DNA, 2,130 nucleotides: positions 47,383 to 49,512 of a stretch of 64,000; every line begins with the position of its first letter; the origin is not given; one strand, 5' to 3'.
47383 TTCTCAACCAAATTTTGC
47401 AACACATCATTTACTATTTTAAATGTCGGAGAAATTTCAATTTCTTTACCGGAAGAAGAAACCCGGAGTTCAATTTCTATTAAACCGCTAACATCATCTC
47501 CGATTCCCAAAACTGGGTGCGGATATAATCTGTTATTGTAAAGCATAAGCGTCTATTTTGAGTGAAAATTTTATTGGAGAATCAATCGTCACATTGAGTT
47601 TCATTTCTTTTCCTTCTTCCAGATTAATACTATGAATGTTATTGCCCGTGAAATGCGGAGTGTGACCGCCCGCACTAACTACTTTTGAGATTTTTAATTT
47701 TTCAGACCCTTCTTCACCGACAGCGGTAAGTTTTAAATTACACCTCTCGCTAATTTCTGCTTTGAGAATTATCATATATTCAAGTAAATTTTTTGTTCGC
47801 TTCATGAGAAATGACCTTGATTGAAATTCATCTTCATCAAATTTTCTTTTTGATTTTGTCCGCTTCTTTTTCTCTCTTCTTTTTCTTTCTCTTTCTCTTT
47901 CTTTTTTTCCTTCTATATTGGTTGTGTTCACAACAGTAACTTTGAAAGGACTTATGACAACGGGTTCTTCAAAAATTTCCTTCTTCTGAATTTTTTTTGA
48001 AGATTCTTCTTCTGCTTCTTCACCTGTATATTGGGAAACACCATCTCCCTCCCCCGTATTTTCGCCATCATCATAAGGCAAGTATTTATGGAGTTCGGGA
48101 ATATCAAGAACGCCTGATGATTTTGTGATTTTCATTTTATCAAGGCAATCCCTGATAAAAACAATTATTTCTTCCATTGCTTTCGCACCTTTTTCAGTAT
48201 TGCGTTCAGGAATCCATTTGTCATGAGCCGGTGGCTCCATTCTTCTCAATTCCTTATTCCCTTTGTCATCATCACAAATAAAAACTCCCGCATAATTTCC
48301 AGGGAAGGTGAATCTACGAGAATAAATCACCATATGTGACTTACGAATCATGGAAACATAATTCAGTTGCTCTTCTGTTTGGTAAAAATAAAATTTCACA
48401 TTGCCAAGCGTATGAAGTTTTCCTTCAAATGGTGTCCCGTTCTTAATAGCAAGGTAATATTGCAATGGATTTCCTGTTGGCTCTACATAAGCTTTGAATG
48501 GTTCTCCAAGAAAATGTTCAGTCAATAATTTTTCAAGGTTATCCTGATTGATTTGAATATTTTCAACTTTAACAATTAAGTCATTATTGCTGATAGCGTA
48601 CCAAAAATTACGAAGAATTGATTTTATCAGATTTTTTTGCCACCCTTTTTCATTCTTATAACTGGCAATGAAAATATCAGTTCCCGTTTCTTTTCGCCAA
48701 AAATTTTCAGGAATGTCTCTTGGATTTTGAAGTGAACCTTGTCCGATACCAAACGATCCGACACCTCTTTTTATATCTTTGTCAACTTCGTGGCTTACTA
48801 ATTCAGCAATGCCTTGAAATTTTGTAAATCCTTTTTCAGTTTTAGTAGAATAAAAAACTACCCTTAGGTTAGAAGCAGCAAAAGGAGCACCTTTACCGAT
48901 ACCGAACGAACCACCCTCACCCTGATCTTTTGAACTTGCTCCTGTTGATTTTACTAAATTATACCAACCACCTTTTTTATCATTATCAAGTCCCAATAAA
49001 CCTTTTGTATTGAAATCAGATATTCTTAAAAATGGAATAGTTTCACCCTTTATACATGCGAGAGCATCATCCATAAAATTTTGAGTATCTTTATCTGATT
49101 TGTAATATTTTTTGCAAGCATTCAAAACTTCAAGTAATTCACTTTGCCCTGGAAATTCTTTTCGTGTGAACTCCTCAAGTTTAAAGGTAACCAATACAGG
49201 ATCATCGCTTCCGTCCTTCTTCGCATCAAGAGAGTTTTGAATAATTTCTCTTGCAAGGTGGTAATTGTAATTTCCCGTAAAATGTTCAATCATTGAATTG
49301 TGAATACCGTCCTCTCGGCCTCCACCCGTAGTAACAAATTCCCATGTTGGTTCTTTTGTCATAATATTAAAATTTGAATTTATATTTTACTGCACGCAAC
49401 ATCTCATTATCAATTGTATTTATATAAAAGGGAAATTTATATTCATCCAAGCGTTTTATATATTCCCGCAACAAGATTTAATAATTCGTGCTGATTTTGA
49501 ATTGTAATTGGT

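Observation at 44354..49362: Candidate undescribed restriction/defence module: Vsr–Dcm convergent with a translationally coupled three-gene operon led by a MORC/MutL-like GHKL ATPase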

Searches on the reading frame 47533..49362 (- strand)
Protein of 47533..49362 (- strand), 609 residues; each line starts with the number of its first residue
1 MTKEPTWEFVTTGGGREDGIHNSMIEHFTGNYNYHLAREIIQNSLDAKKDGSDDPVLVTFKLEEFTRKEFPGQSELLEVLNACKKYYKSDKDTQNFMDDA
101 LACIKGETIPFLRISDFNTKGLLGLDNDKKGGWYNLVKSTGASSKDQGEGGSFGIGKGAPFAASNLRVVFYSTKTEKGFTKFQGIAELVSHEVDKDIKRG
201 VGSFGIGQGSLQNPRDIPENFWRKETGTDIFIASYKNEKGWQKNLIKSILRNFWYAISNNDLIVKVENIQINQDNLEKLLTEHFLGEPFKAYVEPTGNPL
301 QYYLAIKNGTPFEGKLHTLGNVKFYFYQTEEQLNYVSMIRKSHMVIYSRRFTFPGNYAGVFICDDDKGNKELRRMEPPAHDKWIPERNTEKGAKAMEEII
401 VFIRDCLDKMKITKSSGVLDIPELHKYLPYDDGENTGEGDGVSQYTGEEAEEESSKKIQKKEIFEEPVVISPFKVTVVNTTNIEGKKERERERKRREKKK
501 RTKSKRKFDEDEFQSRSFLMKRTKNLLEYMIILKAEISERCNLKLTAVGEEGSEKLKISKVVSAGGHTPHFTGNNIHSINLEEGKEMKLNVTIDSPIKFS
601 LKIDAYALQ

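Call 3: search_protein_families(library=pfam, proteins=[window:47533-49362:-], max_evalue=0.1)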
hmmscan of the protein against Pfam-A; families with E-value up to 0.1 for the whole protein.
window:47533-49362:- (609 aa): 0 families

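Call 4: search_protein_families(library=padloc, proteins=[window:47533-49362:-], max_evalue=0.1)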
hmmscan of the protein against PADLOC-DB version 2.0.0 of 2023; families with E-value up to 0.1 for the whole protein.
window:47533-49362:- (609 aa): 1 family
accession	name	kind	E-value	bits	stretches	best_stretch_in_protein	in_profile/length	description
PDLC04582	PDC-M33A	-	2.6e-142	473.7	1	6-607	4-625/627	-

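Call 5: search_protein_families(library=ncbifam, proteins=[window:47533-49362:-], max_evalue=0.1)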
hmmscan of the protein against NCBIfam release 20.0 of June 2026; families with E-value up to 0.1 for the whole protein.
window:47533-49362:- (609 aa): 2 families
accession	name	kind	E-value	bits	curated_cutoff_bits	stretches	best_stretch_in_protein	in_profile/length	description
NF001300.0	PRK00247.1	equivalog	0.0025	17.1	375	1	428-516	277-364/429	membrane protein insertase YidC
NF047352.1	P_loop_sacsin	domain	0.035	14.5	50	0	180-218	40-77/80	sacsin N-terminal ATP-binding-like domain-containing protein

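Call 9: search_solved_structures(query=window:47533-49362:-, max_evalue=1)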
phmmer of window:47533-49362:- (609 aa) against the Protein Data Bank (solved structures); distinct sequences matched with E-value up to 1: 0.

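Call 12: find_homologous_proteins(query=window:47533-49362:-)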
Query window:47533-49362:- (609 aa): 1023 proteins with E <= 0.001 among 8000 candidates; the best 120 are listed.
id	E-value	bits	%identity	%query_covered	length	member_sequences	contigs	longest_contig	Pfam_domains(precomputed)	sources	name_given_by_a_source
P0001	0.0e+0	1390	100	100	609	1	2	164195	-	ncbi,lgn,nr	ncbi:MAG: hypothetical protein HYY40_02700 [Bacteroidetes bacterium]|nr:hypothetical protein [Bacter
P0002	0.0e+0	1083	78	100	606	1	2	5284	-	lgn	-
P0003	0.0e+0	1067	76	100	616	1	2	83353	-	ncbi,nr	ncbi:MAG TPA: hypothetical protein VG847_13040 [Chitinophagaceae bacterium]|nr:hypothetical protein 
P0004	0.0e+0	1035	78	96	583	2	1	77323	-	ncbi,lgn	-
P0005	0.0e+0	1018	73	100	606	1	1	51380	-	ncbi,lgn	-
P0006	2.7e-282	956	69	100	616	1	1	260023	-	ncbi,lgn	-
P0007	1.5e-278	943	68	100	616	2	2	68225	-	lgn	-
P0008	8.0e-278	941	67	100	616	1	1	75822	-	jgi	jgi:hypothetical protein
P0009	9.2e-269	911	65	100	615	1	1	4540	-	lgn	-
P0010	2.4e-263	893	65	99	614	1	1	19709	-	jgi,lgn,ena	-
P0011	1.7e-225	768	57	99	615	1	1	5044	-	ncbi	-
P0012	3.7e-225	767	58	100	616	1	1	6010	-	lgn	-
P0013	1.7e-209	715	55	100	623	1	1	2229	-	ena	-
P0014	5.5e-205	700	54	100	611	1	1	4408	-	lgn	-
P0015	3.6e-204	698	54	99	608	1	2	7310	-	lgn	-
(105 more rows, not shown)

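Call 16: search_solved_structures(query=A1, max_evalue=10, show_alignments=2)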
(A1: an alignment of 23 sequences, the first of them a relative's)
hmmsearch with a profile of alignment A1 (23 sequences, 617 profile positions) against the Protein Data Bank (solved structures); distinct sequences matched with E-value up to 10: 3.
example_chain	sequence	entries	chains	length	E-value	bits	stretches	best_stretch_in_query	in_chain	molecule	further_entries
2ivh_A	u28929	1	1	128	0.15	13.6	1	378-483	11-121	COLCIN-E7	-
3ch7_A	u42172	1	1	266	1.4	10.4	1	35-59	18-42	6-phosphogluconolactonase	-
3css_A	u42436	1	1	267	1.4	10.4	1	35-59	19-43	6-phosphogluconolactonase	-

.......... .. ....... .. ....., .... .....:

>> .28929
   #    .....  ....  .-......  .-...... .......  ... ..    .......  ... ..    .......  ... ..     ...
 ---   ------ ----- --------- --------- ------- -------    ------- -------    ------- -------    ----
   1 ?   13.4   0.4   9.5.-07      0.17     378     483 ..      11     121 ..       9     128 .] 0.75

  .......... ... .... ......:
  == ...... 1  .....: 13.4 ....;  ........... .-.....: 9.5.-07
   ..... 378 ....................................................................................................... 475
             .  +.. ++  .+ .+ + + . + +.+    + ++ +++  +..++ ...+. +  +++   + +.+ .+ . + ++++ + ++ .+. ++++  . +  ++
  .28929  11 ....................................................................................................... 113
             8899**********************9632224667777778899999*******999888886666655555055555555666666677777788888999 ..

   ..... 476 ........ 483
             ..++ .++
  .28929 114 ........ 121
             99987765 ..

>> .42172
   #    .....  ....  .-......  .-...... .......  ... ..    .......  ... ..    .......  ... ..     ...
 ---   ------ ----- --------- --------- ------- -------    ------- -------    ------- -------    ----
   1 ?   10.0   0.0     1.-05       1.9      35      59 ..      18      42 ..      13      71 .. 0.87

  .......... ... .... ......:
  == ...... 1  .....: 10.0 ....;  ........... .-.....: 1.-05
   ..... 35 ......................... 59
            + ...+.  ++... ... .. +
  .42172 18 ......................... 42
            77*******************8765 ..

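Call 17: find_related_loci(query=A1, collection=genome_contigs, flank=10000)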
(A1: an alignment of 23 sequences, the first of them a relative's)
Query A1 (609 aa) in genome_contigs; peptide patterns used: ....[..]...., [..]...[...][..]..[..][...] (x = any residue, [..] = any of these).
260 stretches matched a pattern; 186 encode a relative of the query (tblastn E <= 1e-3); the best 80 are kept; 80 distinct loci.
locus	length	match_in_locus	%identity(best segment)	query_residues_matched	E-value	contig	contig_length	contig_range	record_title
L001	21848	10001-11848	76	1-609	0e+0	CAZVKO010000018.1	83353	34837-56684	MAG TPA_asm: uncultured Ginsengibacter sp. isolate binchicken_co84_440 genome assembly, contig: k141_2513613, whole geno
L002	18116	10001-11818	73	1-608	0e+0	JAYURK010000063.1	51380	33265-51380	MAG: Ferruginibacter sp. isolate GL116_DN_metabinner_1 GL116_DN_metabinner_1_62, whole genome shotgun sequence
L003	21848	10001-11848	69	1-609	0e+0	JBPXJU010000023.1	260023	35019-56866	MAG: Bacteroidota bacterium isolate mt_P2 k141_214653, whole genome shotgun sequence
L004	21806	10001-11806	54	1-604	0e+0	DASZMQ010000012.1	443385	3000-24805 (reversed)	MAG TPA_asm: Mucilaginibacter sp. isolate SMAG_U5895 k141_171751, whole genome shotgun sequence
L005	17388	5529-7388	54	1-609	0e+0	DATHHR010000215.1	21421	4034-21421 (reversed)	MAG TPA_asm: Ferruginibacter sp. isolate SMAG_U12505 k141_581790, whole genome shotgun sequence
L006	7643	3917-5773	50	1-608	0e+0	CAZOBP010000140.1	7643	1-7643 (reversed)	MAG TPA_asm: uncultured Anaerolineales bacterium isolate binchicken_co228_446 genome assembly, contig: NODE_15224_length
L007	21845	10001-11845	45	7-609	2e-177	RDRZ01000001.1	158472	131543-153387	Flavobacteriaceae bacterium PRS1 NODE_1_length_158472_cov_68.6586, whole genome shotgun sequence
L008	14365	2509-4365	48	3-609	8e-175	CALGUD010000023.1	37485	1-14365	MAG TPA_asm: uncultured Flavobacteriaceae bacterium isolate SRR6425818_bin.24_CONCOCT_v1.1_MAG genome assembly, contig:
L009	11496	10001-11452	58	1-479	2e-174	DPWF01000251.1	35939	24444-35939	MAG TPA_asm: Chitinophagaceae bacterium isolate UBA12329 contig_17212, whole genome shotgun sequence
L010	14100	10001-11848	46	5-609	1e-173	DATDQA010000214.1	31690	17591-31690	MAG TPA_asm: Saprospiraceae bacterium isolate SMAG_U7935 k141_1715476, whole genome shotgun sequence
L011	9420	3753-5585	45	7-609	5e-171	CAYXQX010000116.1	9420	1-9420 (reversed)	MAG TPA_asm: uncultured Porphyromonadaceae bacterium isolate SRP191223_co1_27 genome assembly, contig: NODE_8819_length_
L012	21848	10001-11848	46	7-608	4e-169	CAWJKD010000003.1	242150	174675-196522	MAG: uncultured Bacteroidetes bacterium isolate MFD05942.bin.1.169 genome assembly, contig: contig_17366, whole genome s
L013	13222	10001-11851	44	1-606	6e-167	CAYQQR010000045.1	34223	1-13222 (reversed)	MAG TPA_asm: uncultured Bacteroidaceae bacterium isolate SRP141376_co1_315 genome assembly, contig: NODE_2949_length_342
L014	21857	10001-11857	45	3-609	2e-162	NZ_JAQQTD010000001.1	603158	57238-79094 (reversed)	Altibacter sp. HG106 NODE_1_length_603158_cov_142.387910, whole genome shotgun sequence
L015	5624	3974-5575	50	7-527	2e-164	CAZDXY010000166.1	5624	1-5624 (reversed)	MAG TPA_asm: uncultured Rikenellaceae bacterium isolate SRP241326_co1_256 genome assembly, contig: NODE_17060_length_562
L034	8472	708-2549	36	7-604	2e-93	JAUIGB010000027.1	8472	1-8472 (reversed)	MAG: bacterium isolate Co_bin.129 NODE_47190_length_8472_cov_0.928580, whole genome shotgun sequence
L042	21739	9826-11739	33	7-607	5e-86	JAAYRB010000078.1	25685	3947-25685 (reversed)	MAG: Clostridia bacterium isolate AS23ysBPME_144 104428_AS23, whole genome shotgun sequence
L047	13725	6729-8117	37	7-470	8e-84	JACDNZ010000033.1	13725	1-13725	MAG: Thermosipho sp. (in: Bacteria) isolate GB_MAG8_064 c_000000003391, whole genome shotgun sequence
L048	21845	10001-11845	31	1-607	4e-81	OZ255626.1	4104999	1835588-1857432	MAG: Acidobacteriaceae bacterium isolate 0f59fdaa-c93a-476d-9483-ed39786ec762 genome assembly, chromosome: 1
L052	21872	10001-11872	29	7-607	1e-76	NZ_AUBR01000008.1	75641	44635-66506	Desulfovirgula thermocuniculi DSM 16036 G454DRAFT_scaffold00007.7_C, whole genome shotgun sequence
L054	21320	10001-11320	37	7-429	1e-72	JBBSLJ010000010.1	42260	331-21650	MAG: Candidatus Saccharimonadales bacterium isolate metawrap_LS4_6 metawrap_LS4_6_K_348272_L_42260_cov_12.0000, whole ge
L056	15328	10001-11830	30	7-603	9e-71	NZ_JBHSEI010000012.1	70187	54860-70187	Deinococcus hohokamensis strain CCUG 55995 platanus_K_17_124_12, whole genome shotgun sequence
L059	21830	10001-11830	30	7-603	3e-69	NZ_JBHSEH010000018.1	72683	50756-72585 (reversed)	Deinococcus navajonensis strain CCUG 56029 platanus_K_default_18, whole genome shotgun sequence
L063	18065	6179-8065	31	7-607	4e-66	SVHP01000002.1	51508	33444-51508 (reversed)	MAG: Clostridiales bacterium isolate SIG387 NODE_3568_length_51508_cov_1.753586, whole genome shotgun sequence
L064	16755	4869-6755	31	7-607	4e-66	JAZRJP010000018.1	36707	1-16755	MAG: Christensenellaceae bacterium isolate T1900045464_YK20190155.MAGScoT_cleanbin_000007 SGB_7206_k141_1120001, whole g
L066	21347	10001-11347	35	7-429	1e-64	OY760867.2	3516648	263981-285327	MAG: Dehalococcoidia bacterium isolate ec36dd00-29ce-491f-9a3f-6816ace52b4b genome assembly, chromosome: 1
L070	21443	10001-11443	34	1-459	2e-63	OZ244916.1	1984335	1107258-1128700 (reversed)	MAG: Gammaproteobacteria bacterium isolate a14b544d-f177-46ce-88e9-51ceebe1943b genome assembly, chromosome: 1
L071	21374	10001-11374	33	7-441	4e-63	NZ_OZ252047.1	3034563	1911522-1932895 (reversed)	MAG: Candidatus Spongiihabitans sp. isolate 0f302991-e8ce-4c27-b8b3-1c27fcb5bdee chromosome 1, complete sequence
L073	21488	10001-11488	32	1-473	1e-62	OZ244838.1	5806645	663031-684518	MAG: Vicinamibacterales bacterium isolate 9acdbeb3-a231-4dbc-ad07-da4441d3703d genome assembly, chromosome: 1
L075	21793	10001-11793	48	7-601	9e-95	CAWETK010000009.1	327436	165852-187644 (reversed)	MAG: uncultured Ignavibacteria bacterium isolate MFD01721.bin.1.168 genome assembly, contig: contig_29943, whole genome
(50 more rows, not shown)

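Call 27: search_protein_families(library=pfam, alignment_id=A1, max_evalue=10)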
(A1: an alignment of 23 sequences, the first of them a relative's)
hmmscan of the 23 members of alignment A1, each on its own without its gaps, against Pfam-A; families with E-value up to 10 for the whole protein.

A. member 1, P0001 (609 aa): 1 family
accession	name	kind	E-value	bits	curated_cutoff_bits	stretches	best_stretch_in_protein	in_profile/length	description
PF03297.21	Ribosomal_S25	-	0.16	12.7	28.8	1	486-546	11-71/101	S25 ribosomal protein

B. families by the number of members that match (of 23 scanned): 17 families
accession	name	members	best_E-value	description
PF14687.11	DUF4460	3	0.00015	Domain of unknown function (DUF4460)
PF11792.14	Baculo_LEF5_C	2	0.17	Baculoviridae late expression factor 5 C-terminal domain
PF09345.15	SiaC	1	0.024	SiaC family regulatory phosphoprotein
PF13589.12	HATPase_c_3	1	0.033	Histidine kinase-, DNA gyrase B-, and HSP90-like ATPase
PF03344.20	Daxx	1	0.047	Daxx N-terminal Rassf1C-interacting domain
PF08806.17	Sep15_SelM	1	0.048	Sep15/SelM redox domain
PF07173.17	GRDP-like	1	0.049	Glycine-rich domain-containing protein-like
PF10379.14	nec1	1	0.068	Virulence protein nec1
PF12642.13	TpcC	1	0.069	Conjugative transposon protein TcpC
PF23135.2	TRI4_N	1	0.083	TRI4 N-terminal domain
PF19666.4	DUF6169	1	0.1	Family of unknown function (DUF6169)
PF03040.20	CemA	1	0.11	CemA family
PF17600.7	DUF5496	1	0.12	Family of unknown function (DUF5496)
PF03297.21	Ribosomal_S25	1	0.16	S25 ribosomal protein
PF20258.4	tRNA_Me_trans_C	1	0.25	Aminomethyltransferase beta-barrel domain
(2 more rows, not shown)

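Call 41: search_protein_families(library=pfam, proteins=[L063:3074-5818:+, L063:10150-11112:-, L056:8682-9494:-, L056:7846-8721:-, L056:13598-14659:+, L066:8952-9977:+, L066:11782-13143:+, L052:8408-9751:+, L054:13413-14564:+, L034:4135-4944:+], max_evalue=0.001)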
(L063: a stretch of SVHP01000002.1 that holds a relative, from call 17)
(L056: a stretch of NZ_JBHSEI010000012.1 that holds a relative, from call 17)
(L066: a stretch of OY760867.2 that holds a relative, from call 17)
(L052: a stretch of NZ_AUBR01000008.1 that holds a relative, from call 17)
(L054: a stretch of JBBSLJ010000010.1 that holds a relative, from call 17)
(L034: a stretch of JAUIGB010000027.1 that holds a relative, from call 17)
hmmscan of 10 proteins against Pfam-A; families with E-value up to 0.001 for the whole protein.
L063:3074-5818:+ (914 aa): 0 families

L063:10150-11112:- (320 aa): 2 families
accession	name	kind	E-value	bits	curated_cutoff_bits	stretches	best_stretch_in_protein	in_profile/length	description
PF00294.29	PfkB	-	1.8e-45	156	25.8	1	23-301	8-297/302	pfkB family carbohydrate kinase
PF08543.17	Phos_pyr_kin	-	7.9e-10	38.9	27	1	174-295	105-233/246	Phosphomethylpyrimidine kinase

L056:8682-9494:- (270 aa): 0 families

L056:7846-8721:- (291 aa): 0 families

L056:13598-14659:+ (353 aa): 0 families

L066:8952-9977:+ (341 aa): 1 family
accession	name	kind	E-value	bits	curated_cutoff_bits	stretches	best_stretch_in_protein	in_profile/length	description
PF00145.23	DNA_methylase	-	2.5e-51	175.5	22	1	13-332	6-322/324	C-5 cytosine-specific DNA methylase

L066:11782-13143:+ (453 aa): 2 families
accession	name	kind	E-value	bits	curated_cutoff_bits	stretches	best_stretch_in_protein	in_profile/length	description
PF13546.12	DDE_5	-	6.6e-34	118.1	27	1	15-278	2-268/272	DDE superfamily endonuclease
PF01609.27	DDE_Tnp_1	-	0.00021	21.5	23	1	182-357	67-179/200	Transposase DDE domain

L052:8408-9751:+ (447 aa): 0 families

L054:13413-14564:+ (383 aa): 1 family
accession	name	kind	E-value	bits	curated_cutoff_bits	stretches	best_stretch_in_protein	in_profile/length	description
PF20731.2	RE_NgoFVII_C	-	2.7e-11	44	23.8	1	243-354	19-131/131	NgoFVII C-terminal B3-like DNA-binding domain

L034:4135-4944:+ (269 aa): 1 family
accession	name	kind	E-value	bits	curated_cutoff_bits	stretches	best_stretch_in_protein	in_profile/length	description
PF13391.12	HNH_2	-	4.4e-14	52.5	21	1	160-210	1-65/66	HNH endonuclease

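Call 58: search_dna_similar(query=window:47533-49362:-, collection=plasmids, mode=protein, max_rows=20)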
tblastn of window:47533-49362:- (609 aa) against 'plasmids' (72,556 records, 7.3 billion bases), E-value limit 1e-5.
Records with a match: 27; places in all: 27; records where one place covers at least 80% of the query: 0.
Best place of each record, by identity: <60% 27.
By first word of the organism name: Ligilactobacillus 9; Lactococcus 6; Priestia 2; Deinococcus 1; Paenarthrobacter 1; Arthrobacter 1; Acetoanaerobium 1; Planococcus 1; Halomicrobium 1; Halorussus 1; and 3 more.
By predicted mobility (MOB-suite, as given by PLSDB): non-mobilizable 11; mobilizable 10; conjugative 6.
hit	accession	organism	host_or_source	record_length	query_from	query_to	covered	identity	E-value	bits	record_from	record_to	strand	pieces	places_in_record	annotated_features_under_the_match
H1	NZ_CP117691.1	Priestia megaterium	ginseng,Single cell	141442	7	438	71%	35.1%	4e-59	221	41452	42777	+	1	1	hypothetical protein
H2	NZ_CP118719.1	Priestia aryabhattai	Pure isolate,Tap water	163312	7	438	71%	34.9%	5e-59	221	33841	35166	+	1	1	hypothetical protein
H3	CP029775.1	Deinococcus actinosclerus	mixed culture,wastewater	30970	7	429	69%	35.4%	6e-62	229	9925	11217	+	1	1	hypothetical protein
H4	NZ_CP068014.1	Paenarthrobacter ureafaciens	cell culture,in the nicotine environment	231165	19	433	68%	31.5%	8e-40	164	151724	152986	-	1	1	hypothetical protein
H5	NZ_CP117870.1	Arthrobacter agilis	cell culture,Middle part of the water ...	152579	9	431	69%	29.3%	3e-28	128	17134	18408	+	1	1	hypothetical protein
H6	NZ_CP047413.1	Ligilactobacillus salivarius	Equus caballus,Isolated and purified ...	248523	2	431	71%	28.6%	4e-32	140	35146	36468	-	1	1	hypothetical protein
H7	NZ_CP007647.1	Ligilactobacillus salivarius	swine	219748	2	431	71%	28.1%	2e-30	135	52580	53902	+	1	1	hypothetical protein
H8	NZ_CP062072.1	Ligilactobacillus salivarius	swine,cell culture,feces,feces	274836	2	431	71%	28.1%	3e-30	134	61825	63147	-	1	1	hypothetical protein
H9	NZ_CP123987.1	Ligilactobacillus salivarius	Homo sapiens,cell culture,oral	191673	2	431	71%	28.1%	4e-28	128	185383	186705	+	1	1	hypothetical protein (x2)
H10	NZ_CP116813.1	Ligilactobacillus salivarius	Sus scrofa domesticus,gut sample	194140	2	431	71%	28.1%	4e-28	128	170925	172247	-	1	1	hypothetical protein (x2)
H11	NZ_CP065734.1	Lactococcus lactis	-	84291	7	412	67%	29.7%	1e-33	145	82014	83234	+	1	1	hypothetical protein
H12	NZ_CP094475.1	Lactococcus lactis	kefir grains,pure culture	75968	7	412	67%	29.7%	3e-33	144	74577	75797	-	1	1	hypothetical protein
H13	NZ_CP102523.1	Lactococcus lactis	Homo sapiens,Cell culture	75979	7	412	67%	29.7%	3e-33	144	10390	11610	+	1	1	hypothetical protein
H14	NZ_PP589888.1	Lactococcus sp.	Bacterial culture,Dairy environment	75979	7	412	67%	29.7%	3e-33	144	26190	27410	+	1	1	hypothetical protein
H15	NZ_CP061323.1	Lactococcus lactis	butter,butter starter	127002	7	412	67%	29.7%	3e-33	144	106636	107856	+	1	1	hypothetical protein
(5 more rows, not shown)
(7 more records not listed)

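Call 59: search_dna_similar(query=window:47533-49362:-, collection=phages, mode=protein, max_rows=15)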
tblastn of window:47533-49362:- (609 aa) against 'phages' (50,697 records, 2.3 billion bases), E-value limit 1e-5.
Records with a match: 2; places in all: 2; records where one place covers at least 80% of the query: 1.
Best place of each record, by identity: <60% 2.
By first word of the organism name: Bacteriophage 1; phage 1.
By host as written in the record: - 1; [Clostridium] innocuum 1.
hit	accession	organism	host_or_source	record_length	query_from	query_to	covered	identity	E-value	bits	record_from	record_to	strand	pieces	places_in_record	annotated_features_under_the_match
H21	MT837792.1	Bacteriophage sp.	human fecal samples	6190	3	608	100%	28.3%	1e-50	195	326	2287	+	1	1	record has no annotation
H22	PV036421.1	phage NatCom_9291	[Clostridium] innocuum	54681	7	440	71%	32.3%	1e-46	182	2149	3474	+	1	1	hypothetical protein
